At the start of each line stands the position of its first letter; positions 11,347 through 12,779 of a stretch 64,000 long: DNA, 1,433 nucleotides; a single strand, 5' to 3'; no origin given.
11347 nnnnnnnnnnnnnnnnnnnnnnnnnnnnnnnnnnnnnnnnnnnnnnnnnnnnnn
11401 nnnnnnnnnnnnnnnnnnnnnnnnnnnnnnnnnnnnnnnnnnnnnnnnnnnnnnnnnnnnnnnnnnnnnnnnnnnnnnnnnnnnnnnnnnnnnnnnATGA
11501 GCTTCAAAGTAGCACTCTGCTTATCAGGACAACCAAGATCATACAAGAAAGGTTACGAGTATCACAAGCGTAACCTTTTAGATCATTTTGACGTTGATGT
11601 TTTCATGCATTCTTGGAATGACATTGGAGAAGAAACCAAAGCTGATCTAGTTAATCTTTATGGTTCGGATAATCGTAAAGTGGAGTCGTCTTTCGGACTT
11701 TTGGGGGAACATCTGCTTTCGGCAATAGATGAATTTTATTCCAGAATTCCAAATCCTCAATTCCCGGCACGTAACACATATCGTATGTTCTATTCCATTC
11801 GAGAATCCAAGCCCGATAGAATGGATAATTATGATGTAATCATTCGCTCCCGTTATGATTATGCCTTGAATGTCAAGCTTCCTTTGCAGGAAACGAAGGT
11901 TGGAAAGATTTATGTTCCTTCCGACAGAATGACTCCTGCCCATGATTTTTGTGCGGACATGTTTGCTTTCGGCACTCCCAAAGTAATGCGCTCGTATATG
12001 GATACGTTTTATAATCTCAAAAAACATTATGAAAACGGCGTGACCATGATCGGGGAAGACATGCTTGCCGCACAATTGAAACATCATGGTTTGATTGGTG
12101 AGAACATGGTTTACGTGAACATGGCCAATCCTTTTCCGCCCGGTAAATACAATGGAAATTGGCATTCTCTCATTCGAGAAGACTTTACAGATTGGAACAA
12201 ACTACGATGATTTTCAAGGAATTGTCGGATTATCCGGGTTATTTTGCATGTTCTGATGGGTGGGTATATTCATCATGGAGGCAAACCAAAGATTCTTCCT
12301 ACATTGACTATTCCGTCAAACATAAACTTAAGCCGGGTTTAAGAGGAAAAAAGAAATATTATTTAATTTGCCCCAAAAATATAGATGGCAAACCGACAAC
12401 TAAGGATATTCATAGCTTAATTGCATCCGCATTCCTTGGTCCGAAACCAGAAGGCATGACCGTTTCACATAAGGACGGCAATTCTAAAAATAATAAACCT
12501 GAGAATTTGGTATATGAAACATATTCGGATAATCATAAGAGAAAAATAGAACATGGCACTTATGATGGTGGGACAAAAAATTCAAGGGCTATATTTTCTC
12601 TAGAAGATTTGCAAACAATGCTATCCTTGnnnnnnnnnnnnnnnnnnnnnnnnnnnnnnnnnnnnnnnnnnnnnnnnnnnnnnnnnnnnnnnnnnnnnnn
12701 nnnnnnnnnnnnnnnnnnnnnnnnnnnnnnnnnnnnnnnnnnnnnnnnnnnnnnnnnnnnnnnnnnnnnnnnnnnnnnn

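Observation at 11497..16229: Three-member paralogous family of unknown function inside the glycan island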

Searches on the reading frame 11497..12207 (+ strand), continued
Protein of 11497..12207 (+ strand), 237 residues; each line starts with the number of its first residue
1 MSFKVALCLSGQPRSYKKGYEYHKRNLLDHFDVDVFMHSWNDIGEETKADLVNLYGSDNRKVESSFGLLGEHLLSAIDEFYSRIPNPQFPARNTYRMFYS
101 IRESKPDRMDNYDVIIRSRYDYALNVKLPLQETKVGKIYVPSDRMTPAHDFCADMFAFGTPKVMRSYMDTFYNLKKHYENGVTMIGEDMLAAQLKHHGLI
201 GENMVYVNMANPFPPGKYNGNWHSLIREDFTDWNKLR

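Call 39: fold_search(model_id=the predicted structure, library=viral)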
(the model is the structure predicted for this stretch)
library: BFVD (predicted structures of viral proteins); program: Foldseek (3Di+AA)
matches with E <= 10: 875; with E <= 0.001: 127
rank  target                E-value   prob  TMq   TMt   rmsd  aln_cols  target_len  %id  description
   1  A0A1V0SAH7            3.3e-16  1.00  0.69  0.69   3.3       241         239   25  Uncharacterized protein [Catovirus CTV1]
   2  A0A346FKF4            8.3e-15  1.00  0.68  0.74   3.5       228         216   22  Uncharacterized protein [Synechococcus virus S-PRM1]
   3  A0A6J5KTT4            2.8e-14  1.00  0.69  0.71   4.0       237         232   17  Uncharacterized protein [uncultured Caudovirales phage]
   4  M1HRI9                2.8e-13  1.00  0.66  0.61   3.8       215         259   20  (no name in the UniProt tables at hand)
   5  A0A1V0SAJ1            1.3e-12  1.00  0.64  0.57   4.6       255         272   20  Uncharacterized protein [Catovirus CTV1]
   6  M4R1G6                1.9e-12  1.00  0.75  0.74   4.2       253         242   17  Uncharacterized protein [Synechococcus phage S-SKS1]
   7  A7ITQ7                2.7e-12  1.00  0.62  0.33   3.4       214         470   22  Uncharacterized protein M177L [Paramecium bursaria Chlorella virus MT325]
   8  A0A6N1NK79            3.4e-12  1.00  0.67  0.37   5.3       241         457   19  Uncharacterized protein [Tupanvirus soda lake]
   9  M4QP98                1.1e-11  1.00  0.68  0.72   4.3       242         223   19  Uncharacterized protein [Synechococcus phage S-SKS1]
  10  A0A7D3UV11            1.2e-11  1.00  0.63  0.54   5.3       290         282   18  Uncharacterized protein [Fadolivirus FV1/VV64]
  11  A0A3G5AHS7            8.5e-11  1.00  0.66  0.13   4.3       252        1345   17  DUF7796 domain-containing protein [Sylvanvirus sp.]
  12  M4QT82                9.7e-11  1.00  0.65  0.59   6.9       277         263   17  Uncharacterized protein [Synechococcus phage S-SKS1]
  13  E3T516                3.5e-10  1.00  0.53  0.58   5.9       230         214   17  Glycosyltransferase [Cafeteria roenbergensis virus (strain BV-PW1)]
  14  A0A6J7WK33            7.5e-10  1.00  0.62  0.62   7.9       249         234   18  Uncharacterized protein [uncultured Caudovirales phage]
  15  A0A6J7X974            2.0e-09  1.00  0.57  0.67   4.4       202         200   22  Uncharacterized protein [uncultured Caudovirales phage]
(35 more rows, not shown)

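Call 41: list_cluster_members(proteins=[P0049, P0079, P0151, P0155, P0158, P0153, P0283, P0162, P0038, P0147])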
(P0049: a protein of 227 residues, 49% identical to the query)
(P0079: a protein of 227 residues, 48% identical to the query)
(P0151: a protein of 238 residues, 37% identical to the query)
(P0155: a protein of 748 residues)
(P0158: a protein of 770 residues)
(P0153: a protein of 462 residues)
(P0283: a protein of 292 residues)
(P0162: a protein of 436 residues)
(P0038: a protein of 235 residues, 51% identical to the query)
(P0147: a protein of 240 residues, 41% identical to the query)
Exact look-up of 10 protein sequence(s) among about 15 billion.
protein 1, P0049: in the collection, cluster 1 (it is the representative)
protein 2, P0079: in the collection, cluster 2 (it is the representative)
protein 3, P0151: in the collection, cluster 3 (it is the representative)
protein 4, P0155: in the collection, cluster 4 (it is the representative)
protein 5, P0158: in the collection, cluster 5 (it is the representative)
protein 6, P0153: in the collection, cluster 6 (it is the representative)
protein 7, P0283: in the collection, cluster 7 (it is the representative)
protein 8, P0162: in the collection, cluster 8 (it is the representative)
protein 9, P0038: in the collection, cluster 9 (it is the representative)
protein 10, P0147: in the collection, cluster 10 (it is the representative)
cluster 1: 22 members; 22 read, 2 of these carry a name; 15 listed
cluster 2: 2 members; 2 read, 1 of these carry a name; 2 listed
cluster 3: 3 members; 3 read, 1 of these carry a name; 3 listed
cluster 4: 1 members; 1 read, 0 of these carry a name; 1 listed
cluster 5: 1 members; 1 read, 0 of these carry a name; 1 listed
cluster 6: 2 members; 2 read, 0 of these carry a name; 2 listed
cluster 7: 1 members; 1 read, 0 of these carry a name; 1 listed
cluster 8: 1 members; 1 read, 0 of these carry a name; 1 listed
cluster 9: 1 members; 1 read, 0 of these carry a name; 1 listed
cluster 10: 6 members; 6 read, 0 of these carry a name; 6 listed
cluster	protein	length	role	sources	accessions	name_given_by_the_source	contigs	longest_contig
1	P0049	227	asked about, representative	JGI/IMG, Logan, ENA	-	hypothetical protein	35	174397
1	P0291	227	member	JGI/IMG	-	hypothetical protein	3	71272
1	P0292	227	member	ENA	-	-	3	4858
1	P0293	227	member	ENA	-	-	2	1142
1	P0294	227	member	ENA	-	-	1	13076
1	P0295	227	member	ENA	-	-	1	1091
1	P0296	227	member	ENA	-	-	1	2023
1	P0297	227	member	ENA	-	-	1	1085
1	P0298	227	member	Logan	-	-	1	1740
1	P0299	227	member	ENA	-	-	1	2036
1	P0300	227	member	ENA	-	-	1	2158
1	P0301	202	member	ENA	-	-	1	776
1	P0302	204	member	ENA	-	-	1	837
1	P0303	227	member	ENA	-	-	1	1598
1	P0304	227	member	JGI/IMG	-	-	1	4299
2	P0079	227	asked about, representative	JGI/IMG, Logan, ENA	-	hypothetical protein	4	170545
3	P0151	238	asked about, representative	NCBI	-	-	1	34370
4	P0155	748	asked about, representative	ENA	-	-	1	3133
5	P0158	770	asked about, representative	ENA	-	-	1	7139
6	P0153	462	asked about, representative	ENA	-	-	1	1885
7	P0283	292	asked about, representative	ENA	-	-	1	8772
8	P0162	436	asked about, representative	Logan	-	-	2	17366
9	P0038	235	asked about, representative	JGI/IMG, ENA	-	-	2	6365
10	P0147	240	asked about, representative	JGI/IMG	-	-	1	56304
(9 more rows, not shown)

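Call 56: get_annotated_region(hit=H1, flank=9000)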
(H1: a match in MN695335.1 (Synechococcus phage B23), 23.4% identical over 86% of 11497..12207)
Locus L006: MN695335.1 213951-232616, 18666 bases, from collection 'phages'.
description: Synechococcus phage B23, complete genome.
organism: Synechococcus phage B23 (NCBI taxid 2674977)
taxonomy: Viruses; Duplodnaviria; Heunggongvirae; Uroviricota; Caudoviricetes; Kyanoviridae
host: Synechoccus sp.; source: -; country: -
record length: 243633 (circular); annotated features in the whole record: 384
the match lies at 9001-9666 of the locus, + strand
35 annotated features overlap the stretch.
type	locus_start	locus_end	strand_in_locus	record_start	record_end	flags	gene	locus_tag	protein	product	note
CDS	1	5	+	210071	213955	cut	-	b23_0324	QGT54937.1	secretory antigen precursor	gp324; Secretory antigen precursor SsaA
CDS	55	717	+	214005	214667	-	-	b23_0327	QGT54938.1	hypothetical protein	gp327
CDS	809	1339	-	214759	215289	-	-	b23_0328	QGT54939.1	hypothetical protein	gp328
CDS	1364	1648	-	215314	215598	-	-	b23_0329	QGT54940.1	hypothetical protein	gp329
CDS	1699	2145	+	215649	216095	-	-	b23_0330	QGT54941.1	hypothetical protein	gp330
CDS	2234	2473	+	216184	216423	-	-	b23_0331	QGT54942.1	hypothetical protein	gp331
CDS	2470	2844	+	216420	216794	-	-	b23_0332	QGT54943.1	hypothetical protein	gp332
CDS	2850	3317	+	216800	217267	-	-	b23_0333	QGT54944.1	hypothetical protein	gp333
tRNA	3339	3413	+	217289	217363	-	-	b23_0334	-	tRNA-Pro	tRNA-Pro-TGG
CDS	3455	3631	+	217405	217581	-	-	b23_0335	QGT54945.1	hypothetical protein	gp335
CDS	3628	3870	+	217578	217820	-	-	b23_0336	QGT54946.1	hypothetical protein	gp336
CDS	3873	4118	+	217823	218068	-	-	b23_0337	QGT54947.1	hypothetical protein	gp337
CDS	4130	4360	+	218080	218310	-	-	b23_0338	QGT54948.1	hypothetical protein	gp338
CDS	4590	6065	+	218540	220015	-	-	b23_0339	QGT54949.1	hypothetical protein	gp339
CDS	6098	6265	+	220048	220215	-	-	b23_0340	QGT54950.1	hypothetical protein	gp340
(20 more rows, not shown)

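Call 58: find_encoding_contigs(protein=P0049, flank=10000, max_places=2)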
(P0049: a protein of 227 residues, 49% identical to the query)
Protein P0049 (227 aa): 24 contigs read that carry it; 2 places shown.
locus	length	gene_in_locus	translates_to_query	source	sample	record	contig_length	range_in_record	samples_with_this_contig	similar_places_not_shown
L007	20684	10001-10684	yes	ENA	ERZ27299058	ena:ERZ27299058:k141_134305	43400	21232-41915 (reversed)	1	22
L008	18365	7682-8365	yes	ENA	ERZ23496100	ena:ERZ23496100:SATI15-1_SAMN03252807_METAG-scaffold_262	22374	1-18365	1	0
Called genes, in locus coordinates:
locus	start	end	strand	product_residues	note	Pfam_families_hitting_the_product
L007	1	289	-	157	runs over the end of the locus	-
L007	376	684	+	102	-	-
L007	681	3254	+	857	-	PF03104:DNA_pol_B_exo1, PF00136:DNA_pol_B, PF20286:divDNApol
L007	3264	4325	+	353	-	PF00154:RecA_N, PF21134:T4_UVSX_C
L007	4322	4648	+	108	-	-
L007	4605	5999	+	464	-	PF13481:AAA_25 (weak), PF03796:DnaB_C, PF06745:ATPase (weak)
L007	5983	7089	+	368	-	PF14236:DruA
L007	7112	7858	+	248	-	-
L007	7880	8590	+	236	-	PF00535:Glycos_transf_2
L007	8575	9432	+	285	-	-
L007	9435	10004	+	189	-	PF13578:Methyltransf_24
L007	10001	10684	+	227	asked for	-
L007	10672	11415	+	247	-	PF01636:APH (weak)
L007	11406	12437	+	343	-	PF00483:NTP_transferase (faint)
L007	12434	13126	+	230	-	-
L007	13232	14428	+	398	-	PF19782:DUF6267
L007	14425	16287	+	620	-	PF01467:CTP_transf_like (faint)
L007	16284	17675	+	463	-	-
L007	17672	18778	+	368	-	-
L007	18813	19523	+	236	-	-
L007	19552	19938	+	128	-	PF23837:DUF7207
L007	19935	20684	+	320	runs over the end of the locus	PF19846:DUF6321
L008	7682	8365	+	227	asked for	-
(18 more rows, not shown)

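Call 59: find_encoding_contigs(protein=P0063, flank=10000, max_places=1)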
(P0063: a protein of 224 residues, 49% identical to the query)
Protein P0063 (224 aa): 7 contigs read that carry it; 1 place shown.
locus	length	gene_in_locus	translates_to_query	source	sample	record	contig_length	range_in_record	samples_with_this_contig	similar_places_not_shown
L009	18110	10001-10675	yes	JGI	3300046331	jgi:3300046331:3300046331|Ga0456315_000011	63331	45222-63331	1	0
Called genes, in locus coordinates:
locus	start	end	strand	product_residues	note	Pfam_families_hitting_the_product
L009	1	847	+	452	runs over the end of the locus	PF00136:DNA_pol_B, PF20286:divDNApol (weak)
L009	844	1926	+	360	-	-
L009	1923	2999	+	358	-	PF00154:RecA_N, PF21134:T4_UVSX_C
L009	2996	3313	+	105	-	-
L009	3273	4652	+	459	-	PF13481:AAA_25 (weak), PF03796:DnaB_C, PF06745:ATPase (weak)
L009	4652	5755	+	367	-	PF14236:DruA (weak)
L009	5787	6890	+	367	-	-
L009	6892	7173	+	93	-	-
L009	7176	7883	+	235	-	PF00535:Glycos_transf_2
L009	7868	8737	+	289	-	-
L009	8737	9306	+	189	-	PF13489:Methyltransf_23 (weak), PF13578:Methyltransf_24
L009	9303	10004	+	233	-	-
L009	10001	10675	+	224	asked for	PF25072:DUF7796 (weak)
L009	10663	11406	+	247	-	-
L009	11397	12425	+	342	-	PF00483:NTP_transferase (faint)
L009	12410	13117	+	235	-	-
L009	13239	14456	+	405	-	PF19782:DUF6267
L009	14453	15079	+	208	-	-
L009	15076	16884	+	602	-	PF01467:CTP_transf_like (weak)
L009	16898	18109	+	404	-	?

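Call 62: search_protein_families(library=pfam, alignment_id=A2, max_evalue=0.01)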
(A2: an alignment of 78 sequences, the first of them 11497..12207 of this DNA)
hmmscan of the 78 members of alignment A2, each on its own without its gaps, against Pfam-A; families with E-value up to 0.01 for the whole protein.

A. member 1, window:11497-12207:+ (237 aa): 0 families

B. families by the number of members that match (of 78 scanned): 4 families
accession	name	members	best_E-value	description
PF25072.1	DUF7796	35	6.5e-12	Domain of unknown function (DUF7796)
PF09111.16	SLIDE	1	0.0014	SLIDE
PF11216.13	DUF3012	1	0.0043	Protein of unknown function (DUF3012)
PF10239.14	DUF2465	1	0.0074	Protein of unknown function (DUF2465)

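Call 81: find_related_loci(query=A4, collection=genome_contigs, flank=8000)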
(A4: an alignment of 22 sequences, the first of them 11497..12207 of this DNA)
Query A4 (237 aa) in genome_contigs; peptide patterns used: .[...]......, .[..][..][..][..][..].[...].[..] (x = any residue, [..] = any of these).
43 stretches matched a pattern; 1 encode a relative of the query (tblastn E <= 1e-3); 1 distinct loci.
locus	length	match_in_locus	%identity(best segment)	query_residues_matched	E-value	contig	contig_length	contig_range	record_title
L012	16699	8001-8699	52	3-237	1e-81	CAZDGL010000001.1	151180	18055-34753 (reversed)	MAG TPA_asm: uncultured Candidatus Saccharibacteria bacterium isolate SRP296810_co1_119 genome assembly, contig: NODE_95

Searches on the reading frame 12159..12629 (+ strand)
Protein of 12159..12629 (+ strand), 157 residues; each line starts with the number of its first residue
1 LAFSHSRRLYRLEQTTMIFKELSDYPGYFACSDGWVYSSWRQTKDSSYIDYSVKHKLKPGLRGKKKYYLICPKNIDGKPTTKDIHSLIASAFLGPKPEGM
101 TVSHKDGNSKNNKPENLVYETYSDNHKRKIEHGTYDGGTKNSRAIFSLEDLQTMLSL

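Call 13: search_protein_families(library=pfam, proteins=[window:12159-12629:+], max_evalue=0.01)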
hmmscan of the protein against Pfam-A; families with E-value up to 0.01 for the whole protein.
window:12159-12629:+ (157 aa): 1 family
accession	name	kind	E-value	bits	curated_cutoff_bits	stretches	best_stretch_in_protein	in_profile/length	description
PF13392.12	HNH_3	-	9.6e-12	44.8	24.8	1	84-126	3-45/46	HNH endonuclease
